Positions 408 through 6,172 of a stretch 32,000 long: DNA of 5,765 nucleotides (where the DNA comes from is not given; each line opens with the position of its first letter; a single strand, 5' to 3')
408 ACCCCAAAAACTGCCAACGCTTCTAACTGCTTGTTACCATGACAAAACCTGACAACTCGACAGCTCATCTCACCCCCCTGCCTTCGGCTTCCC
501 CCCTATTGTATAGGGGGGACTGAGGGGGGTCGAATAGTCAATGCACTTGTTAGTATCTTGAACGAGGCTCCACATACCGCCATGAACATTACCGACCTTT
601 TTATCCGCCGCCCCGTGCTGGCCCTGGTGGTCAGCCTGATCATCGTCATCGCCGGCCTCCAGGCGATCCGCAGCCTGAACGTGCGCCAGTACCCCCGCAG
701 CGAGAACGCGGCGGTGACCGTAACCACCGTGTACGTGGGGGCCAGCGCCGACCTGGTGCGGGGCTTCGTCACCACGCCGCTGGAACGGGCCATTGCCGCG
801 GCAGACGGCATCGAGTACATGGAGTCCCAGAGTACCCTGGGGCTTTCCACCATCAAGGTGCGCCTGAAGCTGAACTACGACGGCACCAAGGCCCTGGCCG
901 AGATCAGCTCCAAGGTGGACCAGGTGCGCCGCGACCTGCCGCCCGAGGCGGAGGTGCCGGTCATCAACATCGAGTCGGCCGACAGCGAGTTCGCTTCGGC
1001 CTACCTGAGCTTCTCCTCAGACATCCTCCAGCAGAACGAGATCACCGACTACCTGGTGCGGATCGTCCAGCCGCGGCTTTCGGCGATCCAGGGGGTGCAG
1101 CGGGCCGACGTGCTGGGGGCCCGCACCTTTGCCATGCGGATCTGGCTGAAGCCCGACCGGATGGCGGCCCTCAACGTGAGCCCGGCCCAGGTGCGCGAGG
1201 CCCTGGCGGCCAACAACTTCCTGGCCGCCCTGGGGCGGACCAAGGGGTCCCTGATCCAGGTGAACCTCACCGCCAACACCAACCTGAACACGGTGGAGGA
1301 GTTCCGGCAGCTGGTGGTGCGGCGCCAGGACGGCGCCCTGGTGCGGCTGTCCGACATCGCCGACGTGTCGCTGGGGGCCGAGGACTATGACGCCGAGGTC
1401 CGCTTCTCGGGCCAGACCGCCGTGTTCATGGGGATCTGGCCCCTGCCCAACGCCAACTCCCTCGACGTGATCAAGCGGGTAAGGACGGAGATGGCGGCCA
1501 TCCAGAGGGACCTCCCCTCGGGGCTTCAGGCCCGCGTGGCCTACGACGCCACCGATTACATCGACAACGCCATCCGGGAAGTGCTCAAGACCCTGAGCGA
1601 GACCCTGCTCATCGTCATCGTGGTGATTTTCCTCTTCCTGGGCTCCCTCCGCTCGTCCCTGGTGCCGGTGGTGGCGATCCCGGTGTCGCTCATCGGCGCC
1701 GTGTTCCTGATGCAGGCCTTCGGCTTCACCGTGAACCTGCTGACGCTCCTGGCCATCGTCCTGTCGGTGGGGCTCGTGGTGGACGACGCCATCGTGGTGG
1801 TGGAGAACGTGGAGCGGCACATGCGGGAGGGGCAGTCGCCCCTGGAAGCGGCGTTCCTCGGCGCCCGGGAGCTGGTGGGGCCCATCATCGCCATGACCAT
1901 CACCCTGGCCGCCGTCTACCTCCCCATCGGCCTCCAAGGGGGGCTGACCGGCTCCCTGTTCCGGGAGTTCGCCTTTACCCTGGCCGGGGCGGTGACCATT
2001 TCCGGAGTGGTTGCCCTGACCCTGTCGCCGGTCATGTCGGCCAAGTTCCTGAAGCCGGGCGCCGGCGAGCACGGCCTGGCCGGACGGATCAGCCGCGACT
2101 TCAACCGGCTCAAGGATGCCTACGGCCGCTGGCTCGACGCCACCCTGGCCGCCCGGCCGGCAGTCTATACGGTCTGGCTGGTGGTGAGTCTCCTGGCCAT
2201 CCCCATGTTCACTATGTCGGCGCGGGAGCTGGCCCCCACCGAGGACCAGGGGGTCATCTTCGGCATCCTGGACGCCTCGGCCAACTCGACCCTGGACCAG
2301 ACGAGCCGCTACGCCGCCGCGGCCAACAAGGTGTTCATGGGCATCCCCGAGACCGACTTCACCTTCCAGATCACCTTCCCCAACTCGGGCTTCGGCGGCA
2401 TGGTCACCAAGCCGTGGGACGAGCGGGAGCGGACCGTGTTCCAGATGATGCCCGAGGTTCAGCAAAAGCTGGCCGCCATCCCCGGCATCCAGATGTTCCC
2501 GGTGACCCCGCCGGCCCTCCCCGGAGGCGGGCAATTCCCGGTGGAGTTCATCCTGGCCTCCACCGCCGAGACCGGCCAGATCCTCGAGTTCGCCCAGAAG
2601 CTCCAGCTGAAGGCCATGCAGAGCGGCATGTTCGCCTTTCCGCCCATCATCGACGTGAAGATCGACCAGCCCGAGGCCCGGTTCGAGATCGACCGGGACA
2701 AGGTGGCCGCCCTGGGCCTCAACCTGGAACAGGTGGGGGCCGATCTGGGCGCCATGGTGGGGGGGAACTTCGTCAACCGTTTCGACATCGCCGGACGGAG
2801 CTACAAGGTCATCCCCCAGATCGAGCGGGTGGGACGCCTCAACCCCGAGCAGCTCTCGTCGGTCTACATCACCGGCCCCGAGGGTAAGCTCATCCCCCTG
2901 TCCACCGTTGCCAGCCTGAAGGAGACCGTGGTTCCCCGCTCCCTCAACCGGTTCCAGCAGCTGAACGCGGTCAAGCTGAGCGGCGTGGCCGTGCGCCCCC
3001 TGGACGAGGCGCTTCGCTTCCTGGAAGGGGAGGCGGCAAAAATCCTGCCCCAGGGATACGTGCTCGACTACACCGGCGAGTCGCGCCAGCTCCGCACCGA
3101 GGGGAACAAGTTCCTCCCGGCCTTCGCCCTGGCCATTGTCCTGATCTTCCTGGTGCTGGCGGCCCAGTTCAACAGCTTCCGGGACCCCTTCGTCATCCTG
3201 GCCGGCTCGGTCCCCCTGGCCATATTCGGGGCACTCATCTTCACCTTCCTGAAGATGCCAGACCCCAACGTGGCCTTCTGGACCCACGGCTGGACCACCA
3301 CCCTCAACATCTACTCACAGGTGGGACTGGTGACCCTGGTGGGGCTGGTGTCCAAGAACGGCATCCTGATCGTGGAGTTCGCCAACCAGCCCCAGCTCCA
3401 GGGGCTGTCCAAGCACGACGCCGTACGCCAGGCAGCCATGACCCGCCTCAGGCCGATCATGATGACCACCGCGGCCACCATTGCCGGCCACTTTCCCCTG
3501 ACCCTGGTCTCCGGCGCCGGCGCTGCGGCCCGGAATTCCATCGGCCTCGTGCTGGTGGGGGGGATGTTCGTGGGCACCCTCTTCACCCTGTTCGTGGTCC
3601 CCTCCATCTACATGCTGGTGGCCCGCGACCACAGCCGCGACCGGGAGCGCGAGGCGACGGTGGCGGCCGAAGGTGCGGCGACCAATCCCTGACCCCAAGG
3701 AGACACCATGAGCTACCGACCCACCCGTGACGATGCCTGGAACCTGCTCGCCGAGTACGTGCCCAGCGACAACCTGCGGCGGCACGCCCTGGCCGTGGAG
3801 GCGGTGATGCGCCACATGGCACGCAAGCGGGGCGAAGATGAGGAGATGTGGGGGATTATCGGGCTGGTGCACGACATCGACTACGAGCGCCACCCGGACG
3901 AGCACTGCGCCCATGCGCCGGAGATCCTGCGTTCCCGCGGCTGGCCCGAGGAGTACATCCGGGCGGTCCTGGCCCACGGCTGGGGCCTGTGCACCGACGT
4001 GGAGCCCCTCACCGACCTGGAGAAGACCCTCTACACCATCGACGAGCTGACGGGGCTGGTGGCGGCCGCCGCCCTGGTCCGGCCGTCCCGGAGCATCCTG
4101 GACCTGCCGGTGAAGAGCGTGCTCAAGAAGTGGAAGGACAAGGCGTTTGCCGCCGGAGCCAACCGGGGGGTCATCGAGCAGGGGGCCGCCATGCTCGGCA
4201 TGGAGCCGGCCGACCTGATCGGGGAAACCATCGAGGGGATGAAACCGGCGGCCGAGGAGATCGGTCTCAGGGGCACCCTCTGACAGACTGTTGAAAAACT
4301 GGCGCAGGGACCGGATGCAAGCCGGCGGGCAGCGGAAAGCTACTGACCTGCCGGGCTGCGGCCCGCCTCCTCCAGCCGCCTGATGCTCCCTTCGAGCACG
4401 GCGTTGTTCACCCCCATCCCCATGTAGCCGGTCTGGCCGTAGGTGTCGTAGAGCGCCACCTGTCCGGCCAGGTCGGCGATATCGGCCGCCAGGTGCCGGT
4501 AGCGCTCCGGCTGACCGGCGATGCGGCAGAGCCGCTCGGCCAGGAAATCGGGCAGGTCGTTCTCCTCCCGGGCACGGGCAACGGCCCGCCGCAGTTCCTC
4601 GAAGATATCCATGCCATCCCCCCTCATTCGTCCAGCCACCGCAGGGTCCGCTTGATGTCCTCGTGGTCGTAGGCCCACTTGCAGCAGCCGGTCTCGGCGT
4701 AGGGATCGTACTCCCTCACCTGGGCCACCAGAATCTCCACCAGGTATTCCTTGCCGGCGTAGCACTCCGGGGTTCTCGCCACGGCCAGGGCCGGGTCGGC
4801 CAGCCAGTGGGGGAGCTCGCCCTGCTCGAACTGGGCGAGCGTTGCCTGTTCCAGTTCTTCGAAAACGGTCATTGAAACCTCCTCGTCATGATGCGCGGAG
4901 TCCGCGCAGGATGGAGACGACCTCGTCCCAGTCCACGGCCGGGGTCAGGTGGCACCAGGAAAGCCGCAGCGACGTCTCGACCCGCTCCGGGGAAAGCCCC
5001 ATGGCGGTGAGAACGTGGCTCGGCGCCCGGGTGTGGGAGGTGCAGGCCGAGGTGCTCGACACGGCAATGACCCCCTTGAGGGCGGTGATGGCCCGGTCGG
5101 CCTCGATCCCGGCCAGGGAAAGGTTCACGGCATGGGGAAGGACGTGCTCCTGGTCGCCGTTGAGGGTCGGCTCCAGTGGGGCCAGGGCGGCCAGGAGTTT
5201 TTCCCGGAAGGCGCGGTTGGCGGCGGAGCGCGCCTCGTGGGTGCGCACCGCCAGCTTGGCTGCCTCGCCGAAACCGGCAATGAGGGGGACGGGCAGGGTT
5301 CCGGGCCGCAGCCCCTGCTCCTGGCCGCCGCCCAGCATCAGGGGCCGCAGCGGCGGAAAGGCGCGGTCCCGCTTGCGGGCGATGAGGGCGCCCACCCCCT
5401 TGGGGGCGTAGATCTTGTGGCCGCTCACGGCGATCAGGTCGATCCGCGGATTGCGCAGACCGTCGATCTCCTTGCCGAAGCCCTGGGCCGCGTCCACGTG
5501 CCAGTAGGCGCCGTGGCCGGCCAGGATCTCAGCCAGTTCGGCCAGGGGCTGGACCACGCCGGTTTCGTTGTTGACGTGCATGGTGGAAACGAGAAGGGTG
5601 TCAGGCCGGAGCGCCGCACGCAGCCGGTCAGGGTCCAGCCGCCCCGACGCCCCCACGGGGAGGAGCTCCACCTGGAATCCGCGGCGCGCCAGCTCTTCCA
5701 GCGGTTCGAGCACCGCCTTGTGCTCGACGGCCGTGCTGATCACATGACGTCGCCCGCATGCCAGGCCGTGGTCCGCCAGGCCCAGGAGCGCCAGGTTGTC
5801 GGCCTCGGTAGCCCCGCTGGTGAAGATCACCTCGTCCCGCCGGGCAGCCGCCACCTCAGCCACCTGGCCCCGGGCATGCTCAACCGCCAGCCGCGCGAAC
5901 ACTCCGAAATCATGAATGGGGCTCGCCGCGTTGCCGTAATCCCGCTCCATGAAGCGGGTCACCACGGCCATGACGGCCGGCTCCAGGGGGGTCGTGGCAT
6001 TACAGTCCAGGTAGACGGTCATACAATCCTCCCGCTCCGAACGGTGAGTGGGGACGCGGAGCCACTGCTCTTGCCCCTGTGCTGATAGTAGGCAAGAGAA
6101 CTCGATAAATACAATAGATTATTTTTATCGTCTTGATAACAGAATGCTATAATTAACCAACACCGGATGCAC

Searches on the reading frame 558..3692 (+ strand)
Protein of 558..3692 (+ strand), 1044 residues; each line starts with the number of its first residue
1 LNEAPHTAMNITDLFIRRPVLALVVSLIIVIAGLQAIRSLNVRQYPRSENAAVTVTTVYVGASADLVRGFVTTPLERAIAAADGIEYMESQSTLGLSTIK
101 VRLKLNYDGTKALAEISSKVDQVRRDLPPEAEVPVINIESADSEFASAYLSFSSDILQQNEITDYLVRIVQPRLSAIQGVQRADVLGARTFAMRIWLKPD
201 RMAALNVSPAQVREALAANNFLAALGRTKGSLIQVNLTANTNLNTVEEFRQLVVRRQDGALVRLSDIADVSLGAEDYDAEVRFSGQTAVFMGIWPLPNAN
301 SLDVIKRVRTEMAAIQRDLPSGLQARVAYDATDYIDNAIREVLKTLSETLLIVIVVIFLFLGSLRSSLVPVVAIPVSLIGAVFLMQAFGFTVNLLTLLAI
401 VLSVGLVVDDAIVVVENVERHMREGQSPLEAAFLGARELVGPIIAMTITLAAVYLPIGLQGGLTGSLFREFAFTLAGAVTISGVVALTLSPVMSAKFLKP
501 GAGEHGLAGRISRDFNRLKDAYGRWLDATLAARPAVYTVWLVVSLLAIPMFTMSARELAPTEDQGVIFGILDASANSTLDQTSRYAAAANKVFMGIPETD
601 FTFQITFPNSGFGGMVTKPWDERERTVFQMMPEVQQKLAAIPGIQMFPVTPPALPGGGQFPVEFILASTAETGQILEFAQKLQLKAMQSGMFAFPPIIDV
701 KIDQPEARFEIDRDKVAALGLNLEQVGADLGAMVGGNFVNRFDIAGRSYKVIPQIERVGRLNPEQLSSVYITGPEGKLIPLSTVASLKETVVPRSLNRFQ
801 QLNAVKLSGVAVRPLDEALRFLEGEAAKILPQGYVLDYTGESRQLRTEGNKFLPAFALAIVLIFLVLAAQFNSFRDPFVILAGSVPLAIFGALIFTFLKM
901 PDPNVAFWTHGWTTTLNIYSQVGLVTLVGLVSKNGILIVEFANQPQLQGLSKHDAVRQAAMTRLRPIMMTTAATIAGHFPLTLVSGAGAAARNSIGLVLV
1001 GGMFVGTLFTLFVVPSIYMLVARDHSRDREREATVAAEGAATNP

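Call 8: search_protein_families(library=pfam, proteins=[window:558-3692:+])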
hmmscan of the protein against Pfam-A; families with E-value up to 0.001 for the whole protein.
window:558-3692:+ (1044 aa): 2 families
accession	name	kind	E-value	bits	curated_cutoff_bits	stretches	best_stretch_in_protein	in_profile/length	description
PF00873.25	ACR_tran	-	3.3e-247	823.4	28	1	12-1021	2-1020/1021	AcrB/AcrD/AcrF family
PF03176.21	MMPL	-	1.4e-06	28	20.5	1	257-495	60-300/333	MMPL family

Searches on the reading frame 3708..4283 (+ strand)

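Call 7: search_protein_families(library=pfam, proteins=[window:3708-4283:+])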
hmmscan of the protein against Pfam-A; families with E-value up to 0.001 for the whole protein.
window:3708-4283:+ (191 aa): 1 family
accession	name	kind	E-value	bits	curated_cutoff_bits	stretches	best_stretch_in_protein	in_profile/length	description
PF01966.28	HD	-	3.8e-06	27.6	22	1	25-113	3-112/116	HD domain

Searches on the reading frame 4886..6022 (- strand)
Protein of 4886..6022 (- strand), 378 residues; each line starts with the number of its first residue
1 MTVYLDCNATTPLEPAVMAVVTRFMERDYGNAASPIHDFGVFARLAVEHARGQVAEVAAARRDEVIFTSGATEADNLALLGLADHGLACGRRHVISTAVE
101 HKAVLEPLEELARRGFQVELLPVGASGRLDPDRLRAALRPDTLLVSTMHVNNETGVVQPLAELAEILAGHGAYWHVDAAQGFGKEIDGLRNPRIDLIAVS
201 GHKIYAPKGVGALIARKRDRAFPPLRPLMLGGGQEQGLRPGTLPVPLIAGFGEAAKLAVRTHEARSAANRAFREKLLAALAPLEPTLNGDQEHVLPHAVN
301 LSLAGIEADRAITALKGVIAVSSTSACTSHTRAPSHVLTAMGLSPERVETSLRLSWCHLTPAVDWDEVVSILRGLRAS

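Call 7: search_protein_families(library=pfam, proteins=[window:4886-6022:-])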
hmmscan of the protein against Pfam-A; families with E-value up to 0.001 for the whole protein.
window:4886-6022:- (378 aa): 2 families
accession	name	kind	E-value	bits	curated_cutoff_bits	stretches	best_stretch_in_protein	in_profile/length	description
PF00266.25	Aminotran_5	-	4.4e-67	227.1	21.5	1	3-359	1-362/371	Aminotransferase class-V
PF01041.23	DegT_DnrJ_EryC1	-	3.4e-05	23.7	19.8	1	62-190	39-158/360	DegT/DnrJ/EryC1/StrS aminotransferase family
